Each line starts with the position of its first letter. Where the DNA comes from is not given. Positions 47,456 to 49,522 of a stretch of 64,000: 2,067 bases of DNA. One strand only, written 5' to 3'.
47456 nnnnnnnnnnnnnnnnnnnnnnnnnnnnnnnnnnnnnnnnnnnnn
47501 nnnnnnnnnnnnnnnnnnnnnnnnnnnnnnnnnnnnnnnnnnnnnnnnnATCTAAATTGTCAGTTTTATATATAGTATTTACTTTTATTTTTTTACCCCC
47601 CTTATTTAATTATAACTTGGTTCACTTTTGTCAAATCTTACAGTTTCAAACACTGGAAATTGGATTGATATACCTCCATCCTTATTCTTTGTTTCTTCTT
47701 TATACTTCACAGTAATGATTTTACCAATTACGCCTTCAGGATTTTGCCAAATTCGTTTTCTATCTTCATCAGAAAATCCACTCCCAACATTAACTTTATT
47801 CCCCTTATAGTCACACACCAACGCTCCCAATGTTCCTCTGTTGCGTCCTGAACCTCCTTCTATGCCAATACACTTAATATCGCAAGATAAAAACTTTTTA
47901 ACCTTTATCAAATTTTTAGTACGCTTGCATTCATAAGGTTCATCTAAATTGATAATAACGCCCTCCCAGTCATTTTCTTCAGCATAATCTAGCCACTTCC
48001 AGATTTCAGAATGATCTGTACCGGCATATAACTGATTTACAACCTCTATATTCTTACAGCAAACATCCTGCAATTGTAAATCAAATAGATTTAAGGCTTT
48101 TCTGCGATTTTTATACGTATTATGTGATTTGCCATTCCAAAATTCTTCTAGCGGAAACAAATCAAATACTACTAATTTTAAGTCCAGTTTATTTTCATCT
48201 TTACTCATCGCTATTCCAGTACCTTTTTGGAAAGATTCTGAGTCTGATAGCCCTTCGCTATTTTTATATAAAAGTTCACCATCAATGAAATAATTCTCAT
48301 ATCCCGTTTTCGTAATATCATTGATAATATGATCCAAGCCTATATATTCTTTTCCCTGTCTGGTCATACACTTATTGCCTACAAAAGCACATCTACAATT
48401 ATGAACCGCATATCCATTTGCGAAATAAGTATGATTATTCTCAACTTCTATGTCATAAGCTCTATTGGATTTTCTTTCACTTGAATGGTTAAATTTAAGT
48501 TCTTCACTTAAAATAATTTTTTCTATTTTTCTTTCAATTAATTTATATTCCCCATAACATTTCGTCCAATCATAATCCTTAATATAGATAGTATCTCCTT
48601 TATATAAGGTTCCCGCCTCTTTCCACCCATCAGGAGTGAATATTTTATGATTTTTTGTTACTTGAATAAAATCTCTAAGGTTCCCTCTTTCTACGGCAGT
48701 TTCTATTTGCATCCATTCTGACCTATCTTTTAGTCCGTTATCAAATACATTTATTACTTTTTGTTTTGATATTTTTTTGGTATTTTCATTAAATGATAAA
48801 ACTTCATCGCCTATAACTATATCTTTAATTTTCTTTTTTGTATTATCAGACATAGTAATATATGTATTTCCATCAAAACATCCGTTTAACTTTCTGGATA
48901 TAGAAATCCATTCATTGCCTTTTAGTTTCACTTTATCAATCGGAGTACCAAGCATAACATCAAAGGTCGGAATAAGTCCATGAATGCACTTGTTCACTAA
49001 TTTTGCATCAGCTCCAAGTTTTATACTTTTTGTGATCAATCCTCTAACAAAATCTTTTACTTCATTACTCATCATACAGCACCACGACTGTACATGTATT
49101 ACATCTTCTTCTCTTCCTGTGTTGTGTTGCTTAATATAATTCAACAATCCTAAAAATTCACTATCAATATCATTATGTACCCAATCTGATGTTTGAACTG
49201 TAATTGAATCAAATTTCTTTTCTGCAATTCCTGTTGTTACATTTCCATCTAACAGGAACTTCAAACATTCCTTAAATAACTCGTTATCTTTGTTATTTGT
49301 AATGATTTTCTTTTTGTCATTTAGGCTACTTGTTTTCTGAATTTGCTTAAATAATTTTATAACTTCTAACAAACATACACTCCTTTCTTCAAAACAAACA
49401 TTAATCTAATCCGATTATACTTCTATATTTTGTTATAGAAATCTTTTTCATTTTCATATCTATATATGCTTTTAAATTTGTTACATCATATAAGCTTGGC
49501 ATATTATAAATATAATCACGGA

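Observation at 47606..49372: Mini-intein inserted exactly at the adenylation motif I of an ATP-dependent DNA ligase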

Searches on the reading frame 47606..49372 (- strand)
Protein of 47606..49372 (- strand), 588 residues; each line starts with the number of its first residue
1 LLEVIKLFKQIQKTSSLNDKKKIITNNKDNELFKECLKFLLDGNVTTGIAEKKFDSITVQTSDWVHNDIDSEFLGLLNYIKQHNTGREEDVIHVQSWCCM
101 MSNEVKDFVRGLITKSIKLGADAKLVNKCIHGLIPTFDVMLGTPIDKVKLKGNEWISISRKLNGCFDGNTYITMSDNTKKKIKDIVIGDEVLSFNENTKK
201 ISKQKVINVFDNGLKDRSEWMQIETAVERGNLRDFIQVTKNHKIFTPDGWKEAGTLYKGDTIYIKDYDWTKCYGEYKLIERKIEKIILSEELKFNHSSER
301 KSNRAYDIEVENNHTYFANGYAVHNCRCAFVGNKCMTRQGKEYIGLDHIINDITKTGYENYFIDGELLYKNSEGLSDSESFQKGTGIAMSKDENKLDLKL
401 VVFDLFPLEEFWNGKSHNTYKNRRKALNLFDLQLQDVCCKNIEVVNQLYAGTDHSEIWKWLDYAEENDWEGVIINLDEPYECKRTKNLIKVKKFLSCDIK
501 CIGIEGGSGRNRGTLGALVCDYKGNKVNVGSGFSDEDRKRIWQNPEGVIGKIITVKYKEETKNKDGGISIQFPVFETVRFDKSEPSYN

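Call 3: search_protein_families(library=pfam, proteins=[window:47606-49372:-], max_evalue=1)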
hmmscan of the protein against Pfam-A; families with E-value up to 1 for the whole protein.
window:47606-49372:- (588 aa): 9 families
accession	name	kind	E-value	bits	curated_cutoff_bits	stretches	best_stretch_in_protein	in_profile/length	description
PF14743.12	DNA_ligase_OB_2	-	1.9e-16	60.3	28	1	507-579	2-66/66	DNA ligase OB-like domain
PF01079.26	Hint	-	6e-11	42.8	29.7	1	157-251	5-93/213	Hint module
PF14890.11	Intein_splicing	-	5.3e-10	39.7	35.8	1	172-325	1-155/155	Intein splicing domain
PF01068.26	DNA_ligase_A_M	-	1e-07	32.3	26.2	1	335-492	44-204/204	ATP dependent DNA ligase domain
PF07591.16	PT-HINT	-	4.6e-07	30.6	27.7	1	179-323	8-127/137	Pretoxin HINT domain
PF14623.11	Vint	-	0.002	18.4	27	1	164-251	1-71/166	Hint-domain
PF05203.21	Hom_end_hint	-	0.0042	17.5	32.1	1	165-195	1-31/228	Hom_end-associated Hint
PF04679.21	DNA_ligase_A_C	-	0.011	16.6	27.5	1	536-582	56-94/94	ATP dependent DNA ligase C terminal region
PF17816.7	PDZ_4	-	0.06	14.1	23.1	1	161-197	8-43/114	PDZ domain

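Call 4: search_protein_families(library=ncbifam, proteins=[window:47606-49372:-], max_evalue=1)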
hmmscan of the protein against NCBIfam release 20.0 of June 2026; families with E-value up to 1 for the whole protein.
window:47606-49372:- (588 aa): 13 families
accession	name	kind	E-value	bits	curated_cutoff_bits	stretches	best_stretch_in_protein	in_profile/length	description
NF006592.0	PRK09125.1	equivalog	8.2e-24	84.1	200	1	326-579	55-280/283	DNA ligase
NF007210.0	PRK09632.1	equivalog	8.7e-12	44.1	989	1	341-544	528-715/781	ATP-dependent DNA ligase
TIGR02779.1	NHEJ_ligase_lig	equivalog_domain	1.7e-11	43.9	227.75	1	354-543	58-239/302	non-homologous end-joining DNA ligase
TIGR02776.1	NHEJ_ligase_prk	equivalog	1.6e-10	40.5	373.2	1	346-543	41-230/587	DNA ligase D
NF005852.0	PRK07773.1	equivalog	2.4e-09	36.1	780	1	163-262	396-490/886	replicative DNA helicase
NF004628.0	PRK05972.1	subfamily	4.4e-08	31.7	895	1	331-543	279-482/870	ATP-dependent DNA ligase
NF007072.0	PRK09519.1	equivalog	1e-07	30.8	1024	2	283-332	646-698/790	intein-containing recombinase RecA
TIGR01443.1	intein_Cterm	domain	3e-07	30.5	15.6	1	305-326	2-24/24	intein C-terminal splicing region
NF006078.0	PRK08224.1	equivalog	1.1e-06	27.8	296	1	349-548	63-257/350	ATP-dependent DNA ligase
NF038162.1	RtcB_rel_intein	exception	3.6e-06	25.2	1150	2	165-270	95-195/961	intein-containing RtcB family protein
NF002868.0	PRK03180.1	equivalog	3.6e-05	22.6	641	1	360-518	254-406/509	ATP-dependent DNA ligase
TIGR01445.1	intein_Nterm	domain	8.2e-05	23.5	24.5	1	165-246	1-83/83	intein N-terminal splicing region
NF038136.1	rSAM_Rv_intein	exception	0.001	18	700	1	164-256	75-160/574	intein-containing Rv2578c family radical SAM protein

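Call 5: search_dna_similar(query=window:47606-49372:-, collection=phages, mode=protein, max_rows=40)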
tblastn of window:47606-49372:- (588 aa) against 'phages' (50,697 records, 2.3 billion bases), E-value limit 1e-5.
Records with a match: 1614; places in all: 1622; records where one place covers at least 80% of the query: 0.
Best place of each record, by identity: <60% 1614.
By first word of the organism name: Escherichia 410; Salmonella 206; Vibrio 188; Klebsiella 154; Acinetobacter 78; Bacillus 68; Shigella 67; Pseudomonas 59; Campylobacter 42; Enterobacteria 36; and 55 more.
By host as written in the record: - 258; Escherichia coli 181; Acinetobacter baumannii 34; Salmonella enterica 33; Klebsiella pneumoniae 31; Pseudomonas putida KT2440 and Paw85 28; Escherichia coli B 24; Escherichia coli O157:H7 22; and 427 more.
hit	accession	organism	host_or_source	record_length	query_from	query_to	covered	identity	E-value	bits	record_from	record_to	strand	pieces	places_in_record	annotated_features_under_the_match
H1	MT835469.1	Bacteriophage sp.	human fecal samples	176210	4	588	75%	45.7%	9e-66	376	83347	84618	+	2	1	record has no annotation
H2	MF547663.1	Clostridioides phage LIBA2945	Clostridioides difficile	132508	1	587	74%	39.0%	4e-37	244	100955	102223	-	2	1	ligA: DNA ligase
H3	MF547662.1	Clostridioides phage LIBA6276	Clostridioides difficile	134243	1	587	74%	39.0%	4e-37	244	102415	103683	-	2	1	ligA: DNA ligase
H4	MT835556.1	Bacteriophage sp.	human fecal samples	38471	37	587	69%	42.0%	8e-67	311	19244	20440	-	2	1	record has no annotation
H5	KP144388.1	Geobacillus virus E3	failed fermentation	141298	1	587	71%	39.9%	8e-50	259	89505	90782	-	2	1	putative ATP-dependent DNA ligase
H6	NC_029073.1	Geobacillus virus E3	failed fermentation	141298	1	587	71%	39.9%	8e-50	259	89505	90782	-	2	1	ATP-dependent DNA ligase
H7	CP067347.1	Clostridioides phage ES-S-0107-01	Clostridioides sp. ES-S-0107-01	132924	1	588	74%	38.0%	1e-35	238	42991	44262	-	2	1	record has no annotation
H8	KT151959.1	Brevibacillus phage Sundance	Brevibacillus laterosporus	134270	4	586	70%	39.2%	1e-49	259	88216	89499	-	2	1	putative ATP-dependent DNA ligase | hypothetical protein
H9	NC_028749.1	Brevibacillus phage Sundance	Brevibacillus laterosporus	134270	4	586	70%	39.2%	1e-49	259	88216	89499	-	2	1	ATP-dependent DNA ligase | hypothetical protein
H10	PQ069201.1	Bacillus phage C30-3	Bacillus sp. C30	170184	36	583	67%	39.8%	6e-38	232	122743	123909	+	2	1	record has no annotation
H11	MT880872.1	Staphylococcus phage PhiSepi-HH3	Staphylococcus epidermidis HD21-2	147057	1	588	72%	36.8%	1e-39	227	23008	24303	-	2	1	lig: DNA ligase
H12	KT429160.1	Staphylococcus phage SPbeta-like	Staphylococcus epidermidis 36-1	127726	1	588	72%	36.8%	1e-39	227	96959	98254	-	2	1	DNA ligase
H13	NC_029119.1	Staphylococcus phage SPbeta-like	Staphylococcus epidermidis 36-1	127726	1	588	72%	36.8%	1e-39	227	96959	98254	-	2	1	ATP-dependent DNA ligase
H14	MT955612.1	Staphylococcus phage SPbeta-like 2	Staphylococcus haemolyticus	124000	1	588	72%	36.8%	1e-39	227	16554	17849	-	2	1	ATP-dependent DNA ligase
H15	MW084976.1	Bacillus phage Kirov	Bacillus cereus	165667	7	582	71%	36.8%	3e-39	237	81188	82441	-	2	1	ATP-dependent DNA ligase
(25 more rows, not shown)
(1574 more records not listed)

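Call 7: find_homologous_proteins(query=window:47606-49372:-, max_evalue=0.00001)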
Query window:47606-49372:- (588 aa): 1570 proteins with E <= 0.00001 among 7461 candidates; the best 120 are listed.
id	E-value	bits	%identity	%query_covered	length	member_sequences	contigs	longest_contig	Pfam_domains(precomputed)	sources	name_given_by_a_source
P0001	0.0e+0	1353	100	100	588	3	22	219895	PF14743.13,PF07591.16,PF01079.26,PF01068.27,PF14890.12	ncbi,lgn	-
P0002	0.0e+0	1120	79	55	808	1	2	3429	PF14743.13,PF07591.16,PF03161.19,PF01079.26,PF01068.27,PF14890.12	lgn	-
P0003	8.3e-251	852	87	45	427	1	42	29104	PF14743.13,PF01068.27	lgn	-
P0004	1.6e-245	834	86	45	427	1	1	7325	PF14743.13,PF01068.27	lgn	-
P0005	7.8e-241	819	85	45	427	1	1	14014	PF14743.13,PF01068.27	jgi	-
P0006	2.4e-237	807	68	55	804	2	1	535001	PF14743.13,PF07591.16,PF03161.19,PF05203.22,PF01079.26,PF01068.27,PF14890.12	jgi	jgi:DNA ligase-1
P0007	2.0e-232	791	84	45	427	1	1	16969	PF14743.13,PF01068.27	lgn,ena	-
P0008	2.2e-227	774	75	45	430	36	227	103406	PF14743.13,PF01068.27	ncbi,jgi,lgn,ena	-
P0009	1.1e-225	769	74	45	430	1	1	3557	PF14743.13,PF01068.27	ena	-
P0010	2.7e-225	767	76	45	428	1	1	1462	PF14743.13,PF01068.27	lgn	-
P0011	6.3e-224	763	76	45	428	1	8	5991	PF14743.13,PF01068.27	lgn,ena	-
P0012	2.0e-223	761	76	45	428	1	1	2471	PF14743.13,PF01068.27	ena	-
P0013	7.6e-221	753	76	45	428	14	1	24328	PF14743.13,PF01068.27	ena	-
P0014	1.2e-218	745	75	45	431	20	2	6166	PF14743.13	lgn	-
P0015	6.3e-217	740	88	45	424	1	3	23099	PF14743.13,PF01068.27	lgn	-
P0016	2.2e-216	738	65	54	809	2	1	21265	PF14743.13,PF07591.16,PF03161.19,PF01079.26,PF01068.27,PF14890.12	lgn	-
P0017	2.7e-216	738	76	45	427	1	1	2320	PF14743.13,PF01068.27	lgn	-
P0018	7.0e-216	736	74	45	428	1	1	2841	PF14743.13,PF01068.27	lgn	-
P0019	7.6e-216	736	88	45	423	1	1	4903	PF14743.13,PF01068.27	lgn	-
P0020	3.3e-215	734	88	45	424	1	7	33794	PF14743.13,PF01068.27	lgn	-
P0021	4.6e-215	734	74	47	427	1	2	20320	PF14743.13,PF01068.27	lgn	-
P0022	4.8e-215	734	73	47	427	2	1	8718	PF14743.13,PF01068.27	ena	-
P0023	5.3e-215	733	73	45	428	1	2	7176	PF14743.13,PF01068.27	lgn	-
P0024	6.5e-215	733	74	45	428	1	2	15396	PF14743.13,PF01068.27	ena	-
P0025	7.6e-215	733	75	45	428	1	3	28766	PF14743.13,PF01068.27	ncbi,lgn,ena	-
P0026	3.2e-214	731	71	45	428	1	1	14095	PF14743.13,PF01068.27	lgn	-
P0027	4.5e-214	730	76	45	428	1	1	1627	PF14743.13,PF01068.27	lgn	-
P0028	7.3e-214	730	73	47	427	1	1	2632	PF14743.13,PF01068.27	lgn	-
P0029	7.6e-214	730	87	45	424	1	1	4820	PF14743.13,PF01068.27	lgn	-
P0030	2.9e-213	728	86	45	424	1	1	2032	PF14743.13,PF01068.27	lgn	-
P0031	3.7e-213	727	70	47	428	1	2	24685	PF14743.13,PF01068.27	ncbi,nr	ncbi:MAG: hypothetical protein NC124_19600 [Clostridium sp.]|nr:hypothetical protein [Ruminococcus f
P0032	4.3e-213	727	73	45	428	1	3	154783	PF14743.13,PF01068.27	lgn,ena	-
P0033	6.9e-213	726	74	45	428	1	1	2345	PF14743.13,PF01068.27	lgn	-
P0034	1.7e-212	725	86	45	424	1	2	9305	PF14743.13,PF01068.27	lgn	-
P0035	2.4e-212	725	74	45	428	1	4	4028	PF14743.13,PF01068.27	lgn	-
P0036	3.1e-212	724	72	47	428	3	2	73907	PF14743.13,PF01068.27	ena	-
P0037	5.7e-212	723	86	45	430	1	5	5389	PF14743.13,PF01068.27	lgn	-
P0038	6.2e-212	723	74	45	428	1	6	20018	PF14743.13,PF01068.27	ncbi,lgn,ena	-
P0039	9.7e-212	723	72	45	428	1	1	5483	PF14743.13,PF01068.27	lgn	-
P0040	1.1e-211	722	74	45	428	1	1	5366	PF14743.13,PF01068.27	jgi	-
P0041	1.2e-211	722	74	45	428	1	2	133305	PF14743.13,PF01068.27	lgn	-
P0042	2.7e-211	721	74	45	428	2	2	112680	PF14743.13,PF01068.27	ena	-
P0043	5.2e-211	720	85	45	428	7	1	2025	PF14743.13,PF01068.27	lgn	-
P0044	1.7e-210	719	73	45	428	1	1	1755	PF14743.13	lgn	-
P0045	1.9e-210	718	86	45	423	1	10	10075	PF14743.13,PF01068.27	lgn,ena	-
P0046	2.5e-210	718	85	45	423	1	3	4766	PF14743.13,PF01068.27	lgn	-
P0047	3.0e-210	718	74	45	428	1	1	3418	PF14743.13,PF01068.27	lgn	-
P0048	3.7e-210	717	73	45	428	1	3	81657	PF14743.13,PF01068.27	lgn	-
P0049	7.0e-210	716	74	45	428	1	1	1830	PF14743.13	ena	-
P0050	2.0e-209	715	73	45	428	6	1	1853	PF14743.13,PF01068.27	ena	-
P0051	2.1e-209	715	86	45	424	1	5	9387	PF14743.13,PF01068.27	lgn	-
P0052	2.3e-209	715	74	45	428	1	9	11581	PF14743.13,PF01068.27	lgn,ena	-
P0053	1.0e-208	713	85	45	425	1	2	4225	PF14743.13,PF01068.27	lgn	-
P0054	5.8e-208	710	72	45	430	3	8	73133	PF14743.13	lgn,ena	-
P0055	6.0e-208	710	85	45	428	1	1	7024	PF14743.13,PF01068.27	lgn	-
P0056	6.8e-208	710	72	45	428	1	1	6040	PF14743.13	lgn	-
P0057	8.7e-207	706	68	47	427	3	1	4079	PF14743.13,PF01068.27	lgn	-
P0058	1.0e-206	706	83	45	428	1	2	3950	PF14743.13,PF01068.27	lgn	-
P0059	1.2e-205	702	66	47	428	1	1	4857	PF14743.13,PF01068.27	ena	-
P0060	1.3e-205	702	62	54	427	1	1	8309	PF14743.13,PF01068.27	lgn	-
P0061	1.8e-205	702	72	45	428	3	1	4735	PF14743.13,PF01068.27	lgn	-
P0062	1.8e-204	699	62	54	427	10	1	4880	PF14743.13,PF01068.27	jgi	-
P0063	2.8e-204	698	83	45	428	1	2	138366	PF14743.13,PF01068.27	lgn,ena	-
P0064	1.4e-201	689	68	47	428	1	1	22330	PF14743.13,PF01068.27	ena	-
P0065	4.3e-201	687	65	47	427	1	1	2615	PF14743.13,PF01068.27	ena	-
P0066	1.3e-200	686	69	47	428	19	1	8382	PF14743.13,PF01068.27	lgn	-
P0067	1.4e-200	686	68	47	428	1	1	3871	PF14743.13,PF01068.27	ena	-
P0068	2.8e-200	685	71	45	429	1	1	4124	PF14743.13,PF01068.27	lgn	-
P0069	3.2e-200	685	67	47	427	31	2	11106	PF14743.13,PF01068.27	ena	-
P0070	1.9e-199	682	67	47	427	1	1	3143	PF14743.13,PF01068.27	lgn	-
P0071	7.7e-199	680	61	54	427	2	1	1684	PF14743.13,PF01068.27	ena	-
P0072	1.1e-198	679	60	54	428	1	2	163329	PF14743.13,PF01068.27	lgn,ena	-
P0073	2.6e-198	678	68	45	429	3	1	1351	PF14743.13,PF01068.27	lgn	-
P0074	6.8e-198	677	69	45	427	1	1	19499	PF14743.13,PF01068.27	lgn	-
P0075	2.6e-194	665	62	54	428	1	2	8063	PF14743.13,PF01068.27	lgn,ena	-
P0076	1.5e-193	663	74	47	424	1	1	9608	PF14743.13,PF01068.27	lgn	-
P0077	8.6e-193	660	76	45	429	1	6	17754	PF14743.13,PF01068.27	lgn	-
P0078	4.5e-192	658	77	45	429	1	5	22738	PF14743.13,PF01068.27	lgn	-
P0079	3.4e-191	655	76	45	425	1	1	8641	PF14743.13,PF01068.27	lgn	-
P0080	4.3e-191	654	76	45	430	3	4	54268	PF14743.13,PF01068.27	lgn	-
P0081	1.7e-190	652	76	45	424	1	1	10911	PF14743.13,PF01068.27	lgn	-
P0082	1.9e-190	652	76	45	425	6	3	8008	PF14743.13,PF01068.27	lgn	-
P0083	2.7e-190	652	73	45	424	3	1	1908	PF14743.13,PF01068.27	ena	-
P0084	3.1e-190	652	76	45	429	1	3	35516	PF14743.13,PF01068.27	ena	-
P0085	4.2e-190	651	78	45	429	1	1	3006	PF14743.13,PF01068.27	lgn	-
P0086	5.5e-190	651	74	45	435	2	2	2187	PF14743.13,PF01068.27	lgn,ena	-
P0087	5.8e-190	651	75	45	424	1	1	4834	PF14743.13,PF01068.27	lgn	-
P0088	7.9e-190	650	76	45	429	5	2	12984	PF14743.13,PF01068.27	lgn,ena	-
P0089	1.8e-189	649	76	45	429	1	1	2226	PF14743.13,PF01068.27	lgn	-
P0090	2.2e-189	649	76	45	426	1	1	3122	PF14743.13,PF01068.27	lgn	-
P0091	2.3e-189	649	77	45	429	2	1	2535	PF14743.13,PF01068.27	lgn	-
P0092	3.0e-189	648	76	45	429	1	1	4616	PF14743.13,PF01068.27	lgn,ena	-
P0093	3.0e-189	648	58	54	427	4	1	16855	PF14743.13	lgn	-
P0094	4.1e-189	648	76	45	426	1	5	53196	PF14743.13,PF01068.27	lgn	-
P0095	4.4e-189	648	77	45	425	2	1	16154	PF14743.13,PF01068.27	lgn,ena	-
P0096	1.2e-188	646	77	45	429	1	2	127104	PF14743.13,PF01068.27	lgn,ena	-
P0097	1.2e-188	646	75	45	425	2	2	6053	PF14743.13,PF01068.27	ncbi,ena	-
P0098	1.8e-188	646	76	45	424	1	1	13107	PF14743.13,PF01068.27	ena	-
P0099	2.6e-188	645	75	45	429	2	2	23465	PF14743.13,PF01068.27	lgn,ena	-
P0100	8.6e-188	644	75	45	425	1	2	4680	PF14743.13,PF01068.27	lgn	-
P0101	8.8e-188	644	74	47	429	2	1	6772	PF14743.13,PF01068.27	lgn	-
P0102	1.5e-187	643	74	45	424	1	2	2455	PF14743.13,PF01068.27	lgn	-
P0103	1.6e-187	643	73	45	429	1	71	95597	PF14743.13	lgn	-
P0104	1.7e-187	643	75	45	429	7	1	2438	PF14743.13,PF01068.27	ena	-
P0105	2.5e-187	642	74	45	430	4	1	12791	PF14743.13,PF01068.27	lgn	-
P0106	5.9e-187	641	73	46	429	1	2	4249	PF14743.13,PF01068.27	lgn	-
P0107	7.0e-187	641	73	45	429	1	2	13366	PF14743.13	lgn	-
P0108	7.4e-187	640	77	45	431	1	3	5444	PF14743.13,PF01068.27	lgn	-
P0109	8.5e-187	640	74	45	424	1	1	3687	PF14743.13,PF01068.27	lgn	-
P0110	1.0e-186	640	74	45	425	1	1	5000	PF14743.13,PF01068.27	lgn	-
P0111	1.4e-186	640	75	45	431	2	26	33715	PF14743.13,PF01068.27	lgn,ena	-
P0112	1.6e-186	639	74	45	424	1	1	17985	PF14743.13,PF01068.27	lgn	-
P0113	2.1e-186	639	75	45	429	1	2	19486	PF14743.13,PF01068.27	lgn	-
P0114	3.1e-186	638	73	45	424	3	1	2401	PF14743.13,PF01068.27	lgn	-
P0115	4.1e-186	638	75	45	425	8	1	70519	PF14743.13,PF01068.27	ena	-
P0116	5.8e-186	637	74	45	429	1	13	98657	PF14743.13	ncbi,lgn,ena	-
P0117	6.0e-186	637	74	45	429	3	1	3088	PF14743.13,PF01068.27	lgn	-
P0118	6.8e-186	637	76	45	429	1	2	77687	PF14743.13,PF01068.27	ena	-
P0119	7.1e-186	637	54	53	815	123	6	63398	PF14743.13,PF07591.16,PF03161.19,PF01079.26,PF14890.12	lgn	-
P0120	8.2e-186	637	75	45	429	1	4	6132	PF14743.13,PF01068.27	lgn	-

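Call 10: list_cluster_members(proteins=[P0001, P0002, P0006, P0119, P0003])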
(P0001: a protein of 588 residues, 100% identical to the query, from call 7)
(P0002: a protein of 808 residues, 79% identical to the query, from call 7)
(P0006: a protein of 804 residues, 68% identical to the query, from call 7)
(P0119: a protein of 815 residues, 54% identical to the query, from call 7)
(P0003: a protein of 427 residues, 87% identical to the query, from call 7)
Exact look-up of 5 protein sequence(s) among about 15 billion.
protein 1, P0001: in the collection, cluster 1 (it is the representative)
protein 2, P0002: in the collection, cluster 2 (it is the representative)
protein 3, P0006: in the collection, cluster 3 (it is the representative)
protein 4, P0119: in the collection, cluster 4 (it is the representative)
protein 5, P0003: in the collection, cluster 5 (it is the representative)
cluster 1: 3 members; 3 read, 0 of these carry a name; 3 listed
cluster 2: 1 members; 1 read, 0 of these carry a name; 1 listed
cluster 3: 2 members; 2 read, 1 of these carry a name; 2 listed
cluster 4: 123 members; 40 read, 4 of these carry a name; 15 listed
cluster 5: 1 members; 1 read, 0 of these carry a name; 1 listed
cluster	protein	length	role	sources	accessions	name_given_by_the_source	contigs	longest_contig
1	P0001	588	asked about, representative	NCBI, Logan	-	-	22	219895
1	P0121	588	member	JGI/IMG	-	-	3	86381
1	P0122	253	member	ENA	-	-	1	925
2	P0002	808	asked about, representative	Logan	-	-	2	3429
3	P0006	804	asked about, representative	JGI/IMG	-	DNA ligase-1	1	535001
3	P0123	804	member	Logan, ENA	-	-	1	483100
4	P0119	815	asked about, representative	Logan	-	-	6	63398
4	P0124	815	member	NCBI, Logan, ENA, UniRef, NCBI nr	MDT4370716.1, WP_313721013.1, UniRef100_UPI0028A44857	hypothetical protein RO865_18265 [Blautia faecis] | hypothetical protein n=1 Tax=Blautia faecis TaxID=871665 RepID=UPI0028A44857 | hypothetical protein [Blautia faecis]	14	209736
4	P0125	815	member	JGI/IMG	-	hypothetical protein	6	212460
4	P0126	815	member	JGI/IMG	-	hypothetical protein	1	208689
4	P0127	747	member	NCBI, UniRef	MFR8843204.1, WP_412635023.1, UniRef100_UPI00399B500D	MAG: hypothetical protein ACLVHH_12540, partial [Faecalibacillus intestinalis] | hypothetical protein n=1 Tax=Faecalibacillus intestinalis TaxID=1982626 ...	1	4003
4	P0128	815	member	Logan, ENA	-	-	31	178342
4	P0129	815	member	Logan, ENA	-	-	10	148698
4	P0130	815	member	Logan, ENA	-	-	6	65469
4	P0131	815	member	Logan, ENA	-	-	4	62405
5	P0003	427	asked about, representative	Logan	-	-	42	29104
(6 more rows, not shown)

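Call 14: find_encoding_contigs(protein=P0002, flank=3000, max_places=3)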
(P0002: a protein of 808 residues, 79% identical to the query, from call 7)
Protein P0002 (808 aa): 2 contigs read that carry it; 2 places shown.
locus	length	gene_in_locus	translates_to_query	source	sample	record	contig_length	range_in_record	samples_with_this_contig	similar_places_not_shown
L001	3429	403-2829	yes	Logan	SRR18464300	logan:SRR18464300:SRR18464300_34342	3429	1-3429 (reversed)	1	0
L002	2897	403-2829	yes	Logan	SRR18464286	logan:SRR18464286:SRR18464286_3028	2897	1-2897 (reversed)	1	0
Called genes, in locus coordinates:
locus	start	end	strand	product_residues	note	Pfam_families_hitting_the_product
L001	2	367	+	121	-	?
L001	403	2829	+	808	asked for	PF01079:Hint, PF07591:PT-HINT (faint), PF14890:Intein_splicing, PF03161:LAGLIDADG_2, PF01068:DNA_ligase_A_M, PF14743:DNA_ligase_OB_2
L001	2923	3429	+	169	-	?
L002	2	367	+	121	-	?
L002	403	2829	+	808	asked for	PF01079:Hint, PF07591:PT-HINT (faint), PF14890:Intein_splicing, PF03161:LAGLIDADG_2, PF01068:DNA_ligase_A_M, PF14743:DNA_ligase_OB_2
